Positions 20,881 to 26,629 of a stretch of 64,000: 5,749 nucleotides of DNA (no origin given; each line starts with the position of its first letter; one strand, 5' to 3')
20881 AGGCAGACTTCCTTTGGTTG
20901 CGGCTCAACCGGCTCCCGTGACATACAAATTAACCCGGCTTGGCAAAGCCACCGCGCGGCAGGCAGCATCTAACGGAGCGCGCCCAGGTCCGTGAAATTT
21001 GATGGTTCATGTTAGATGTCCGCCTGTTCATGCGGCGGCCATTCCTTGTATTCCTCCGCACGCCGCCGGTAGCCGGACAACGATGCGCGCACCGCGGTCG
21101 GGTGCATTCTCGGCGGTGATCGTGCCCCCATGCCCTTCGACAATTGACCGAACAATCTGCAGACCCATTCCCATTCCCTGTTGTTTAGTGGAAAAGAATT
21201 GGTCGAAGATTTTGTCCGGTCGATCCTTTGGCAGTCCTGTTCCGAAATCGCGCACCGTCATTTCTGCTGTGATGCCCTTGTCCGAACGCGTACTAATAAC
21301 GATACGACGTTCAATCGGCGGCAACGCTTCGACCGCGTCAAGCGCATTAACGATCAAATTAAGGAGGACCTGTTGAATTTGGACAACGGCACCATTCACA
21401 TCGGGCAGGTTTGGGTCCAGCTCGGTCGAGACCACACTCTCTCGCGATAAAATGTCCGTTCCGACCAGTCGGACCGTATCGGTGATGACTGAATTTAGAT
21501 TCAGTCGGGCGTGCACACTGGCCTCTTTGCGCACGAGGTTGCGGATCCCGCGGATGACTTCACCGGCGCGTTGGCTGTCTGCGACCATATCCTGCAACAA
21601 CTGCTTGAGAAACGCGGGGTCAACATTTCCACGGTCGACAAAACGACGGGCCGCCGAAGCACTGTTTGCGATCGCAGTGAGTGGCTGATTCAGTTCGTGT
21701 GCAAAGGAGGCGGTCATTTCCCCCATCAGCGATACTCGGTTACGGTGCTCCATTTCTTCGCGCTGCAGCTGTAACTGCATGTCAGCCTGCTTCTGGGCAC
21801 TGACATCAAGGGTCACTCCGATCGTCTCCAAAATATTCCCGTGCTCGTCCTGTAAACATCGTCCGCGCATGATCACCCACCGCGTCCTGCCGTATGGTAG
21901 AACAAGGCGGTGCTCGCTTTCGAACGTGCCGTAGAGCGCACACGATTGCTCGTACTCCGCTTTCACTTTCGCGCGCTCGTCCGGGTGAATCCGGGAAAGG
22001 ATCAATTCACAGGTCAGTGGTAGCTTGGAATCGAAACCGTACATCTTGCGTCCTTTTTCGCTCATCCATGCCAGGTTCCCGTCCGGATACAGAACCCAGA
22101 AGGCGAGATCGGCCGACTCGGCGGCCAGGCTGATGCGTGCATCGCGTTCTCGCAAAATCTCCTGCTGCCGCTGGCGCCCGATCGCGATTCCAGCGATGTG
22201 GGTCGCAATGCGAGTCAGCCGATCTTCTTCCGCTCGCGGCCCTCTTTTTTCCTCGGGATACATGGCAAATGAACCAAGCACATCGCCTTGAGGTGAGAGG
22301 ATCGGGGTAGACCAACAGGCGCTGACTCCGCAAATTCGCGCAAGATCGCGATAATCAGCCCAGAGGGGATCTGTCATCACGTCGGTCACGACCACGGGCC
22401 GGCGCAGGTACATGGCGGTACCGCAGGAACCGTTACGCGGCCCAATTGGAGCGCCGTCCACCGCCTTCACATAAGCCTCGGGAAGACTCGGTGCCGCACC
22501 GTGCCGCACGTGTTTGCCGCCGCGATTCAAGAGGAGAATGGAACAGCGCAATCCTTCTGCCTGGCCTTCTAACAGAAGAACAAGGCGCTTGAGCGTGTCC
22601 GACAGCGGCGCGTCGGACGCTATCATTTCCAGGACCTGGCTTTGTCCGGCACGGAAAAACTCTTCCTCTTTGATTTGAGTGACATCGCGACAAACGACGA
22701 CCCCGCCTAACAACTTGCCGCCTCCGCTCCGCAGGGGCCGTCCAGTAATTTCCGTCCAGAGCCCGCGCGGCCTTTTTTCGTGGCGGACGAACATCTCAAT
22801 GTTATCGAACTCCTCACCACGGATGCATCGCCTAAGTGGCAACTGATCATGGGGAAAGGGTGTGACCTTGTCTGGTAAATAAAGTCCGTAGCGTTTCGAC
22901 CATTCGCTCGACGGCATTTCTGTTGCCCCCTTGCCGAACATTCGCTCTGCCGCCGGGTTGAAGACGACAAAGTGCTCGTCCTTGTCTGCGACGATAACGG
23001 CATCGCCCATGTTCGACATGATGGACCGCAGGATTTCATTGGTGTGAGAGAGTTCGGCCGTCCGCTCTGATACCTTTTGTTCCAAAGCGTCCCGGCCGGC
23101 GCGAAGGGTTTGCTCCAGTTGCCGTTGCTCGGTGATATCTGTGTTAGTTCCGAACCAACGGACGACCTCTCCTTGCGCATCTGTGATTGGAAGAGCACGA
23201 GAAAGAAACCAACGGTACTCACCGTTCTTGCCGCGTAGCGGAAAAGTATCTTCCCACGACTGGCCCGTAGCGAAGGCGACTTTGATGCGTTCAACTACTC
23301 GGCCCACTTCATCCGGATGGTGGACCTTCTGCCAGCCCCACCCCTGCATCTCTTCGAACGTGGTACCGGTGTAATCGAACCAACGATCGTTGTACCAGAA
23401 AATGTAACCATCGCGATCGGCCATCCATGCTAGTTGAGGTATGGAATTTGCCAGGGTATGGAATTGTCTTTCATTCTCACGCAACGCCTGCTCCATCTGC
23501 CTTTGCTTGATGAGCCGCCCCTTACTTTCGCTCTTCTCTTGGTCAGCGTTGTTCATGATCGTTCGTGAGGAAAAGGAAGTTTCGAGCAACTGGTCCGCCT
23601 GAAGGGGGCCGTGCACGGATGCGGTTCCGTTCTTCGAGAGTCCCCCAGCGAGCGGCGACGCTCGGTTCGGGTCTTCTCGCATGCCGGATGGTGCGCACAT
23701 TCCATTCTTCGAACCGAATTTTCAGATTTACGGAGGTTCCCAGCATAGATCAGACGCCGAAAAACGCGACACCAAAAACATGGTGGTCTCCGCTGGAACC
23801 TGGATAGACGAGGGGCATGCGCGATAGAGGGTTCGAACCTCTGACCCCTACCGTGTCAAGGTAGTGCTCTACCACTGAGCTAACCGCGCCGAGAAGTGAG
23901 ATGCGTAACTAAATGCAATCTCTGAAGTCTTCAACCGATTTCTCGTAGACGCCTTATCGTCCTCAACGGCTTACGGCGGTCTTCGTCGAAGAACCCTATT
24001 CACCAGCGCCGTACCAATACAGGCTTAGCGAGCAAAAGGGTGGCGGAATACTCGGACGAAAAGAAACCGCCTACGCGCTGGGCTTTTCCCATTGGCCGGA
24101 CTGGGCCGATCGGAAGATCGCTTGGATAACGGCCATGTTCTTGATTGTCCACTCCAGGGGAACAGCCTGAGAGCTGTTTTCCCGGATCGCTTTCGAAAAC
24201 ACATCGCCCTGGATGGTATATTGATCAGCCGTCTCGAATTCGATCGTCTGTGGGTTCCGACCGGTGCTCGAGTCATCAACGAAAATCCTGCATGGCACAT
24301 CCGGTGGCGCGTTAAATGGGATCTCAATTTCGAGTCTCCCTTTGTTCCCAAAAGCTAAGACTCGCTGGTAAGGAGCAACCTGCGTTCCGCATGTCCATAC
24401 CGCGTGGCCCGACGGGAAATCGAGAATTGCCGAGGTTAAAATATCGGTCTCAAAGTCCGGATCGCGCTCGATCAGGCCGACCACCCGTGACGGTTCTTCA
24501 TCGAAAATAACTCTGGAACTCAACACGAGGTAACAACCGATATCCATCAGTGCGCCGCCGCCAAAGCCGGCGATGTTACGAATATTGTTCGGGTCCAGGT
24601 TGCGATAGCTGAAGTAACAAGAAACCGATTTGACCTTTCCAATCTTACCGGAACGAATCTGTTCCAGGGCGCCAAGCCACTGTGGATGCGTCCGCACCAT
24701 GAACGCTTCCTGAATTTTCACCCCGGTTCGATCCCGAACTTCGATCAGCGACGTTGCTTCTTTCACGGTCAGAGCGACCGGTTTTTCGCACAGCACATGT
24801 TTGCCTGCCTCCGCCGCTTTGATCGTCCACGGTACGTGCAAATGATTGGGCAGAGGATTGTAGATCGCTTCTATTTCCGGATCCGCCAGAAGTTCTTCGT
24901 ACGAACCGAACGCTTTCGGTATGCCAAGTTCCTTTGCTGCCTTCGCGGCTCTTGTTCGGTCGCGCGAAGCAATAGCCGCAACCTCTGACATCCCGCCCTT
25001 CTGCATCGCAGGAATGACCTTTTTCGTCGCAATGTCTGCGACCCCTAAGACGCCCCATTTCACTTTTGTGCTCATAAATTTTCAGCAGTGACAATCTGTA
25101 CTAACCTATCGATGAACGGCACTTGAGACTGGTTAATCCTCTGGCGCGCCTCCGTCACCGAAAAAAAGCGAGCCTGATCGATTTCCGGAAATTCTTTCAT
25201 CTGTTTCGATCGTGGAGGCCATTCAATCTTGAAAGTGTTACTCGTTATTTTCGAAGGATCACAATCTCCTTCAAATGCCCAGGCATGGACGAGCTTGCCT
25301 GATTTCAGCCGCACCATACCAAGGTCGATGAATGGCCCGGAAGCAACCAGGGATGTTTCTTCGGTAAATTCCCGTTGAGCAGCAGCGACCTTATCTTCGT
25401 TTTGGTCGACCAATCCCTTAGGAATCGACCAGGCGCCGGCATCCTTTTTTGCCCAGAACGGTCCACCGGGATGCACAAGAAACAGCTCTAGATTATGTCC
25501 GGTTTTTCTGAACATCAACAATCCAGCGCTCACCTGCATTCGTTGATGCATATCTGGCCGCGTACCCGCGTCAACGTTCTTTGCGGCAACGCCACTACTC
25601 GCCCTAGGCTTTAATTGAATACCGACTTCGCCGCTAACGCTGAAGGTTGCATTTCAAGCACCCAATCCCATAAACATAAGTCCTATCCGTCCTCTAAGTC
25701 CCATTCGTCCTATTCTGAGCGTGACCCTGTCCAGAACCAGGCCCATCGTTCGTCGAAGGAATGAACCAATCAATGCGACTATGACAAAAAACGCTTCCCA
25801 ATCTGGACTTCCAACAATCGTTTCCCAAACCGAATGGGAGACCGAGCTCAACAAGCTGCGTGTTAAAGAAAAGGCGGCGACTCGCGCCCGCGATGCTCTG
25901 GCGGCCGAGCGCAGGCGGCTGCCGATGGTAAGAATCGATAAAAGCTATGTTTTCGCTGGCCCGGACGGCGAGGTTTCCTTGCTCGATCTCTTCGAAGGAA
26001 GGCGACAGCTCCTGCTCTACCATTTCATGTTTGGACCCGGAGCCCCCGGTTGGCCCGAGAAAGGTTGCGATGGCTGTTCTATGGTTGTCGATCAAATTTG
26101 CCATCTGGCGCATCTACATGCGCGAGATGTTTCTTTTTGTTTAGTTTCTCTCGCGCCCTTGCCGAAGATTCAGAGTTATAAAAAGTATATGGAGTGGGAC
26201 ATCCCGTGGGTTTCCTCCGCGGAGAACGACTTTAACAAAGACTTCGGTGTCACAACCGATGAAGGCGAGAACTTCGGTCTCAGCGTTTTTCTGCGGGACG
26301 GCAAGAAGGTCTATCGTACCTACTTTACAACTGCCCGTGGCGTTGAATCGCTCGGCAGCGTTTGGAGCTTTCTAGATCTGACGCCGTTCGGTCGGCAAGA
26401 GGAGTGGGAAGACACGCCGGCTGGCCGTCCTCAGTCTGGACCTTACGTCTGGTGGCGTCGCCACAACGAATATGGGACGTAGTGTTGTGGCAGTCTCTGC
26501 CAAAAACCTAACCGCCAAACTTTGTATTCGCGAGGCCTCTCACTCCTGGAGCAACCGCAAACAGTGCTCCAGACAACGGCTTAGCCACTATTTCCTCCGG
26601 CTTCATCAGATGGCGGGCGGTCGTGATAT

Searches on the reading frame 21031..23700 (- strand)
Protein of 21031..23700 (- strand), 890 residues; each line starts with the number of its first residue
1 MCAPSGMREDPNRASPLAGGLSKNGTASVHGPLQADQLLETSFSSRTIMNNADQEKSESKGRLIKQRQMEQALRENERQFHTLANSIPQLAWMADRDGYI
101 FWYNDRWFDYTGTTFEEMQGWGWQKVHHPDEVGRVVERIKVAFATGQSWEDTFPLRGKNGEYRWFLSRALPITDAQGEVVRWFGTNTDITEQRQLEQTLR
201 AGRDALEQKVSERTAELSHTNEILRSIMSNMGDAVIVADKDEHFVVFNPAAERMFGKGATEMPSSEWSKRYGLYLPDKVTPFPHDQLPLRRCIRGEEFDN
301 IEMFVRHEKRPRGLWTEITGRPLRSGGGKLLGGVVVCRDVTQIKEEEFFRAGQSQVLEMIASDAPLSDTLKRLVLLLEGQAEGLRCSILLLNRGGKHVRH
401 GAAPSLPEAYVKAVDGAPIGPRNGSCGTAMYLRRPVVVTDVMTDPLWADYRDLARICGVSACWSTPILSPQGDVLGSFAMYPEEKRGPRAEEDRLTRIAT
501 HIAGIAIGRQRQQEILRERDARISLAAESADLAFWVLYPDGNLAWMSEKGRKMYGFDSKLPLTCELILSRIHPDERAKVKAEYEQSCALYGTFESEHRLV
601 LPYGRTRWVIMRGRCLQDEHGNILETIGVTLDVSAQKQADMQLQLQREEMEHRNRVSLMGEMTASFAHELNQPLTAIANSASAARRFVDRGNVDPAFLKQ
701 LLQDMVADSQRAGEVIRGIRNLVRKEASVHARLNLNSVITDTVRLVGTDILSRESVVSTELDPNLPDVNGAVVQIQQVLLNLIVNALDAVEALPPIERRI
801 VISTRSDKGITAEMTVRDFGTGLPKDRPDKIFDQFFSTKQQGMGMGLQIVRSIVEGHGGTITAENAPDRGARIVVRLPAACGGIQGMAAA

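Call 18: search_protein_families(library=pfam, proteins=[window:21031-23700:-], max_evalue=0.001)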
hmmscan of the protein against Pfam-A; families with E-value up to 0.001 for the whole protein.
window:21031-23700:- (890 aa): 9 families
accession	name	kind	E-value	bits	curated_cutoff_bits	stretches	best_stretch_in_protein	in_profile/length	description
PF08448.16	PAS_4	-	5.1e-32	110.8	23.1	2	85-194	2-110/110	PAS fold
PF08447.18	PAS_3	-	6.8e-30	103.6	25.6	2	103-186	4-89/89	PAS fold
PF00989.32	PAS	-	1.6e-26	92.9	22.6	3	79-189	2-113/113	PAS fold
PF13426.13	PAS_9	-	3e-26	92.1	27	2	92-191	5-103/103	PAS domain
PF02518.31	HATPase_c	-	5e-22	78.9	26.4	1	773-879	4-109/111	Histidine kinase-, DNA gyrase B-, and HSP90-like ATPase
PF13188.13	PAS_8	-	3e-14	52.8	21.8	1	222-264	1-40/65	PAS domain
PF01590.32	GAF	-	2.4e-13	51.2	22.4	1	366-503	2-130/133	GAF domain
PF13185.12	GAF_2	-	3.4e-12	47.2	28.6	1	369-507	7-135/136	GAF domain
PF00512.31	HisKA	-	6.3e-09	36.2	26.9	1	659-727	2-65/66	His Kinase A (phospho-acceptor) domain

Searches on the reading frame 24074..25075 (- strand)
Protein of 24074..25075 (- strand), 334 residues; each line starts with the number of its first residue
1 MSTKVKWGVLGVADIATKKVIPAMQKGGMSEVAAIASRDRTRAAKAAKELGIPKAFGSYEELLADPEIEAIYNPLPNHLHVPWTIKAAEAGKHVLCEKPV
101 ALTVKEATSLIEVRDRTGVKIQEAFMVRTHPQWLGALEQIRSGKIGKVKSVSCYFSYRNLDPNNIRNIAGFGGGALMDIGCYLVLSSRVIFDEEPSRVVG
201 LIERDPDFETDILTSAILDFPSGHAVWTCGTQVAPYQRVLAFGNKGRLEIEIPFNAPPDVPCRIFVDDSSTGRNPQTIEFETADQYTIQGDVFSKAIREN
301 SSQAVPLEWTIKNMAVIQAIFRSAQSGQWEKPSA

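Call 18: search_protein_families(library=pfam, proteins=[window:24074-25075:-], max_evalue=0.001)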
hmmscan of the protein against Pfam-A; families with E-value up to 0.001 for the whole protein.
window:24074-25075:- (334 aa): 3 families
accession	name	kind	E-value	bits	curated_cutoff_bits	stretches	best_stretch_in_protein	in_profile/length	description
PF01408.29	GFO_IDH_MocA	-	3.6e-25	89.4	24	1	6-124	2-119/120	Oxidoreductase family, NAD-binding Rossmann fold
PF22725.1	GFO_IDH_MocA_C3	-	1.4e-17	64.3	27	1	137-249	5-124/124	GFO/IDH/MocA C-terminal domain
PF02894.22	GFO_IDH_MocA_C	-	2e-12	47.8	22.9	1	138-329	2-215/218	Oxidoreductase family, C-terminal alpha/beta domain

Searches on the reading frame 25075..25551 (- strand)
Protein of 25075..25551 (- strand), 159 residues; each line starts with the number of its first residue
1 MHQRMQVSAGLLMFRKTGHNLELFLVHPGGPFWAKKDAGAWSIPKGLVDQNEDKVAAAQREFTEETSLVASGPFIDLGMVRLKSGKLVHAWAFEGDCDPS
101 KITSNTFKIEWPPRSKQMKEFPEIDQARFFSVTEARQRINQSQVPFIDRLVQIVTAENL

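Call 18: search_protein_families(library=pfam, proteins=[window:25075-25551:-], max_evalue=0.001)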
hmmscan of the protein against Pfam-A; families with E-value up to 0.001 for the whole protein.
window:25075-25551:- (159 aa): 1 family
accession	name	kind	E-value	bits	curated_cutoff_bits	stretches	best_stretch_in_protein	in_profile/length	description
PF00293.34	NUDIX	-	4.3e-13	49.9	21.1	1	6-149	3-133/134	NUDIX domain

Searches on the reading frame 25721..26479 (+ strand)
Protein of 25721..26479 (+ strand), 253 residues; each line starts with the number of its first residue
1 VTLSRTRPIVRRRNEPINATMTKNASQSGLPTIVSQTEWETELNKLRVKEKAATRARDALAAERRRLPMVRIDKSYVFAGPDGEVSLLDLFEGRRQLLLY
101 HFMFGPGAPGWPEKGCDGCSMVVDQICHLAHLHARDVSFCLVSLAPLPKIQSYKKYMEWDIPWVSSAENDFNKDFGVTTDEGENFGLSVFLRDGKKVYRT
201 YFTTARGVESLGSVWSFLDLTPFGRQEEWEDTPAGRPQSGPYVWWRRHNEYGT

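Call 18: search_protein_families(library=pfam, proteins=[window:25721-26479:+], max_evalue=0.001)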
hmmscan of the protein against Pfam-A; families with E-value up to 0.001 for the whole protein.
window:25721-26479:+ (253 aa): 2 families
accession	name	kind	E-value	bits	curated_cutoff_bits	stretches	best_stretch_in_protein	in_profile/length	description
PF05988.18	DUF899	-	2e-81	273.3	27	1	31-251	4-224/224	Bacterial protein of unknown function (DUF899)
PF08534.16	Redoxin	-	2.9e-05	24.3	26.6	1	84-183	20-112/148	Redoxin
